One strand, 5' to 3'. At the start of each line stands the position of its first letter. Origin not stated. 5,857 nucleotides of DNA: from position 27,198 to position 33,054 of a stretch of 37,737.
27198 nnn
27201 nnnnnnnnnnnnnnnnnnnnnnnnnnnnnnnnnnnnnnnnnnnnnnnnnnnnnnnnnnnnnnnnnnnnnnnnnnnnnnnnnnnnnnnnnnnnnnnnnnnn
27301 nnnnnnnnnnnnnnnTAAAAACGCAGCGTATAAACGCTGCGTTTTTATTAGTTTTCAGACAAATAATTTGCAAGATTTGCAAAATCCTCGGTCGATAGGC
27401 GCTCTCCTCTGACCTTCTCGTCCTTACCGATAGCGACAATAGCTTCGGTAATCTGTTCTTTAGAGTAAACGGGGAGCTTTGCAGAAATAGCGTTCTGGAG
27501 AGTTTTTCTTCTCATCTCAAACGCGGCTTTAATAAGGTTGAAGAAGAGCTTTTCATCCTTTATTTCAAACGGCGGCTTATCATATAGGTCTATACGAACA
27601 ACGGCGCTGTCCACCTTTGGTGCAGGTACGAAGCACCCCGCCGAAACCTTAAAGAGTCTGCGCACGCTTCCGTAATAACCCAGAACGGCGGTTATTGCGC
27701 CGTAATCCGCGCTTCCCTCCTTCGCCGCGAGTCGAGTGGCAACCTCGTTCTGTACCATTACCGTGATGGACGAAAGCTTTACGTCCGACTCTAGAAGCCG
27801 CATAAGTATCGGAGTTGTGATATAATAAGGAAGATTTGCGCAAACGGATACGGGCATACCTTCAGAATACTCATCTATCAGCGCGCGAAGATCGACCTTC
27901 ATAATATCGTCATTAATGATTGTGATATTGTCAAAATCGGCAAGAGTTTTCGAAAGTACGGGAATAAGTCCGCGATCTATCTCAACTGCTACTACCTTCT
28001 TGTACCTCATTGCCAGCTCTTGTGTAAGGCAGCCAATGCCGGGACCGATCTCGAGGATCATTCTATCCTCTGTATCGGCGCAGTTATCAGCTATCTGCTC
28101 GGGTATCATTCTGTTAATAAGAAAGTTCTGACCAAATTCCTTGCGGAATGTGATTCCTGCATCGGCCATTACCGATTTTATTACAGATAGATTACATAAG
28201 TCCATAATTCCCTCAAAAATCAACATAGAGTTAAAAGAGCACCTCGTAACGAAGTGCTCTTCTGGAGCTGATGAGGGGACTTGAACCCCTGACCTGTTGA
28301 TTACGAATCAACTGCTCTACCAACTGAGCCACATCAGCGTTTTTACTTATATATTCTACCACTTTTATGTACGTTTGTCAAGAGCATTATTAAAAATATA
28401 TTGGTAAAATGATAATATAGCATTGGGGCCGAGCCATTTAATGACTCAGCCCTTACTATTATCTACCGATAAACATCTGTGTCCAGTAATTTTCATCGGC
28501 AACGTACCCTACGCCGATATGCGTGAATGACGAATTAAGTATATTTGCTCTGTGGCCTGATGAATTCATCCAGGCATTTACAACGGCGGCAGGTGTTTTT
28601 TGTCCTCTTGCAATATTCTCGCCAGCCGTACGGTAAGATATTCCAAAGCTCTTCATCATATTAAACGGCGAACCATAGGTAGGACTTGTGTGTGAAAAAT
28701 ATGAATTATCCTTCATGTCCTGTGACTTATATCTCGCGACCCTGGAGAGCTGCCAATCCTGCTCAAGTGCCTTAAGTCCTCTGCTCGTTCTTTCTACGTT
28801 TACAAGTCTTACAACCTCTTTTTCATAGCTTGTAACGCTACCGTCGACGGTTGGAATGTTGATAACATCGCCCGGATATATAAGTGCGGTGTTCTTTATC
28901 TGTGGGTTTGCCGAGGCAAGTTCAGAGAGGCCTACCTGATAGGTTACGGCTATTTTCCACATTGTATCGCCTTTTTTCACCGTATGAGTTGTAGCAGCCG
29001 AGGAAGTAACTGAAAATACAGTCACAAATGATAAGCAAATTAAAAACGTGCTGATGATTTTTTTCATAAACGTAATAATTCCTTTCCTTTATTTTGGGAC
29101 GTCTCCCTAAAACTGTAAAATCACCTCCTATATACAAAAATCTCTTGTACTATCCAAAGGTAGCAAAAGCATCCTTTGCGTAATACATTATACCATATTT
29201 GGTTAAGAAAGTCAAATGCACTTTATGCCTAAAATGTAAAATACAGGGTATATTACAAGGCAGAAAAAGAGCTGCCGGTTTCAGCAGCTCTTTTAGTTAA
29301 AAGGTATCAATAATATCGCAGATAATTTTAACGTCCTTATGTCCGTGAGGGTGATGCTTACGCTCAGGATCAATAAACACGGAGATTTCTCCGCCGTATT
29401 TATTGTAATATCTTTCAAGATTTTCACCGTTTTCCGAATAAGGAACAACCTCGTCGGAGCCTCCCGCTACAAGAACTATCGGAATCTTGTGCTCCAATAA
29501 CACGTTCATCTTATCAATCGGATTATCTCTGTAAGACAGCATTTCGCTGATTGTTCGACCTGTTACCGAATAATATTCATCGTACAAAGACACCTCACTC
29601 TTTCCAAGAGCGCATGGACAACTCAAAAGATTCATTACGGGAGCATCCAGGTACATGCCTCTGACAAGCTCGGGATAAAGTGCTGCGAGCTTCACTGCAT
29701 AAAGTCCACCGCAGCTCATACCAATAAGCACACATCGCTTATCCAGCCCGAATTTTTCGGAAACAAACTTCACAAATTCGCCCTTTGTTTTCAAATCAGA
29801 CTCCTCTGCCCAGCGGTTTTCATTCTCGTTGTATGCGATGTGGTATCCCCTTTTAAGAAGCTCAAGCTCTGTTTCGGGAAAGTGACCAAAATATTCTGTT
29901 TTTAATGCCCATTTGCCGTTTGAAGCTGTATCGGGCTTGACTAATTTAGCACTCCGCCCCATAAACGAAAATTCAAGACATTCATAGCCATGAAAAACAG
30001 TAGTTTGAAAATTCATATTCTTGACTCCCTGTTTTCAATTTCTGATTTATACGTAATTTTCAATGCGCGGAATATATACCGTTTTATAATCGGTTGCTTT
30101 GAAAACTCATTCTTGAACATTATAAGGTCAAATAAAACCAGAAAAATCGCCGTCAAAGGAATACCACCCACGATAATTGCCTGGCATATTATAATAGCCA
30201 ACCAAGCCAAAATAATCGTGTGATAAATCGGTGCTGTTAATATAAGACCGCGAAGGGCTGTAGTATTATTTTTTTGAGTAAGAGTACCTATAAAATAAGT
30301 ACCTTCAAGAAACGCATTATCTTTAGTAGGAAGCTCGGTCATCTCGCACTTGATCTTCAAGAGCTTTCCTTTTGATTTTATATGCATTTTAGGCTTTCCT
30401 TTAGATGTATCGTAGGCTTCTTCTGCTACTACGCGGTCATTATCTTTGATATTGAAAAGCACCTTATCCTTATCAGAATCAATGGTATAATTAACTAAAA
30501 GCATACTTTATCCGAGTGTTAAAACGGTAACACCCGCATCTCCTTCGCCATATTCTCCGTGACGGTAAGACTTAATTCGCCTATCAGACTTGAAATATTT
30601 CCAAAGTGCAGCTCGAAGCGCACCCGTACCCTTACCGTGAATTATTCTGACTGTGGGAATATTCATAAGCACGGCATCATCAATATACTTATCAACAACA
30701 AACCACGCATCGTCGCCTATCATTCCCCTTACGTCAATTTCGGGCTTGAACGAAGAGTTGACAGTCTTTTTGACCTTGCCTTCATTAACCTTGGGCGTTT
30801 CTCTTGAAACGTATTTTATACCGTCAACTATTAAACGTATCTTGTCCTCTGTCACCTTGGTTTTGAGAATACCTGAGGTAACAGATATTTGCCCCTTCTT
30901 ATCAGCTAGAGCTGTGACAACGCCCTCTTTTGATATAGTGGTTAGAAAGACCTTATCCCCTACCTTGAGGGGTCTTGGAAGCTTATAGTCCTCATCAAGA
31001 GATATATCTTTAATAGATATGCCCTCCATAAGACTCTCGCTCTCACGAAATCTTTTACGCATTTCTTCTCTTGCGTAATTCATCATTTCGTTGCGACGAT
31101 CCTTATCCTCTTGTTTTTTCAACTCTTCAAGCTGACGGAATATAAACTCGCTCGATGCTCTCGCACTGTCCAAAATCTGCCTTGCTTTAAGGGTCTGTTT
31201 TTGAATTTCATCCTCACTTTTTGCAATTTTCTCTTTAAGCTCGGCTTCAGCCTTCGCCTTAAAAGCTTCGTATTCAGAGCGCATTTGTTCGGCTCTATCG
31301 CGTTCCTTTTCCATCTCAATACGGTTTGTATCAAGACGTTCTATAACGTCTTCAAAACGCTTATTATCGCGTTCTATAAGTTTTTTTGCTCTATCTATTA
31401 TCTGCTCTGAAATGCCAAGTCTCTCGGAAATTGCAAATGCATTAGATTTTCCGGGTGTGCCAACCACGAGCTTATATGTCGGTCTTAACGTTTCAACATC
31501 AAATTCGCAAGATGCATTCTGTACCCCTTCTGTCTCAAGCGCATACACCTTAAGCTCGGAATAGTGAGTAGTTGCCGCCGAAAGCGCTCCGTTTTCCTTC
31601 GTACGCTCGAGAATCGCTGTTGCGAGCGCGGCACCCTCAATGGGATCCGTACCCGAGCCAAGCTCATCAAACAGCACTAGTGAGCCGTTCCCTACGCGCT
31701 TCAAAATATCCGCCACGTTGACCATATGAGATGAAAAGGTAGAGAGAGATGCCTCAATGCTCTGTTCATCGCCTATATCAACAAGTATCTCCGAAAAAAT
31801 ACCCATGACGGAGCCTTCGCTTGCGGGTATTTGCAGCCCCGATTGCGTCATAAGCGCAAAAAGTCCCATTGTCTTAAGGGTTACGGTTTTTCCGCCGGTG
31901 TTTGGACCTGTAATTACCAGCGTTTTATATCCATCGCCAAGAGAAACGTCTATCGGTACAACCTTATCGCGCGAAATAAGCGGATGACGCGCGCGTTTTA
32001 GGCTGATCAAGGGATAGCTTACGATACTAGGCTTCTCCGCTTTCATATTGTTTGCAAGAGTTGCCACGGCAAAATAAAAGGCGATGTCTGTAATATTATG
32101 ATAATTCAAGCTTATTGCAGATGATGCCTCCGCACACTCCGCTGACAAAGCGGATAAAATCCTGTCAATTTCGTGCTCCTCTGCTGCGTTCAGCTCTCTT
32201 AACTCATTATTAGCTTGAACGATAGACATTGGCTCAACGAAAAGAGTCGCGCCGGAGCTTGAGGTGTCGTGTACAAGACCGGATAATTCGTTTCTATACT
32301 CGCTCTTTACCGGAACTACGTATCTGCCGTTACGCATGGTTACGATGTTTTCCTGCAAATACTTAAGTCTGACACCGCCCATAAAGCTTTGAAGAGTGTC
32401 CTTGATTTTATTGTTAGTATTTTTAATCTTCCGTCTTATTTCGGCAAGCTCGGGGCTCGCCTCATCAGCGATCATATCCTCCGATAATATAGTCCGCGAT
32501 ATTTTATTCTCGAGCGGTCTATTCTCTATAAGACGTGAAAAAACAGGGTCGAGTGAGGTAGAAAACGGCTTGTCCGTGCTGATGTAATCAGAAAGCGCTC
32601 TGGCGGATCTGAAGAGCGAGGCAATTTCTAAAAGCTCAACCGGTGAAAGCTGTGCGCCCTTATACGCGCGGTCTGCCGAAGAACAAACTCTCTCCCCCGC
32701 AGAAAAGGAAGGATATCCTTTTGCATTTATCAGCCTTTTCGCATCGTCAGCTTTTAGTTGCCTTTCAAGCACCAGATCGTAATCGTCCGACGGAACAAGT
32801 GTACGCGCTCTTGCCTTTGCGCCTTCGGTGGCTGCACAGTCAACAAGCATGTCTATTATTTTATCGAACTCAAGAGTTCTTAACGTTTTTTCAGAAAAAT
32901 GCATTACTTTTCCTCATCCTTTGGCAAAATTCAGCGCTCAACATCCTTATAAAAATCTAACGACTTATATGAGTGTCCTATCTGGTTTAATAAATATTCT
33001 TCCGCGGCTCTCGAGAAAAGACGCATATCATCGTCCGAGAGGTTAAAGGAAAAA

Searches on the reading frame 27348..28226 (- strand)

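Call 65: search_protein_families(library=pfam, proteins=[window:27348-28226:-], max_evalue=0.00001)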
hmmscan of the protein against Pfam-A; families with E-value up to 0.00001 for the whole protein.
window:27348-28226:- (292 aa): 1 family
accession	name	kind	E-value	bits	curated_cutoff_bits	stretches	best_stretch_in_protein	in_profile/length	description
PF00398.26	RrnaAD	-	1.1e-62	211.9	24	1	26-289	3-261/263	Ribosomal RNA adenine dimethylase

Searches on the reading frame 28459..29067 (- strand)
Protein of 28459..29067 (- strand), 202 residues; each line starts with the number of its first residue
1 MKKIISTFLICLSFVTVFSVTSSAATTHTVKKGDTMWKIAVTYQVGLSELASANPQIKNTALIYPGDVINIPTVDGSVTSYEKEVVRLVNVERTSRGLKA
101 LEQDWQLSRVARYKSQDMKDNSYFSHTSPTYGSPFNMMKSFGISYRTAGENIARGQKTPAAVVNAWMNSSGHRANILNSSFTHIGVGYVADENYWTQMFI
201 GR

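Call 65: search_protein_families(library=pfam, proteins=[window:28459-29067:-], max_evalue=0.00001)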
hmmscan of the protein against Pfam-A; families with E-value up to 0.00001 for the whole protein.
window:28459-29067:- (202 aa): 2 families
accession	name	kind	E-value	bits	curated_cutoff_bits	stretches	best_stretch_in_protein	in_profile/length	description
PF00188.32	CAP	-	8.4e-23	81.9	21.1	1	86-199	1-117/117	Cysteine-rich secretory protein family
PF01476.26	LysM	-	2.4e-15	56.6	20.9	1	28-72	1-43/43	LysM domain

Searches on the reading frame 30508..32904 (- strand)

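Call 65: search_protein_families(library=pfam, proteins=[window:30508-32904:-], max_evalue=0.00001)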
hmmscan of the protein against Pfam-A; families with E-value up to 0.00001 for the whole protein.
window:30508-32904:- (798 aa): 3 families
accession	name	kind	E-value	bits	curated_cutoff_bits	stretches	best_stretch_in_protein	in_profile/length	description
PF00488.27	MutS_V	-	2.1e-32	113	30.2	1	329-510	1-184/188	MutS domain V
PF01713.27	Smr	-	5e-22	78.3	25.7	1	723-797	1-76/77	Smr domain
PF20297.4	MSSS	-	1.9e-08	34.2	26.8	1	648-688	1-41/42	MutS2 and Smr-associated SH3 domain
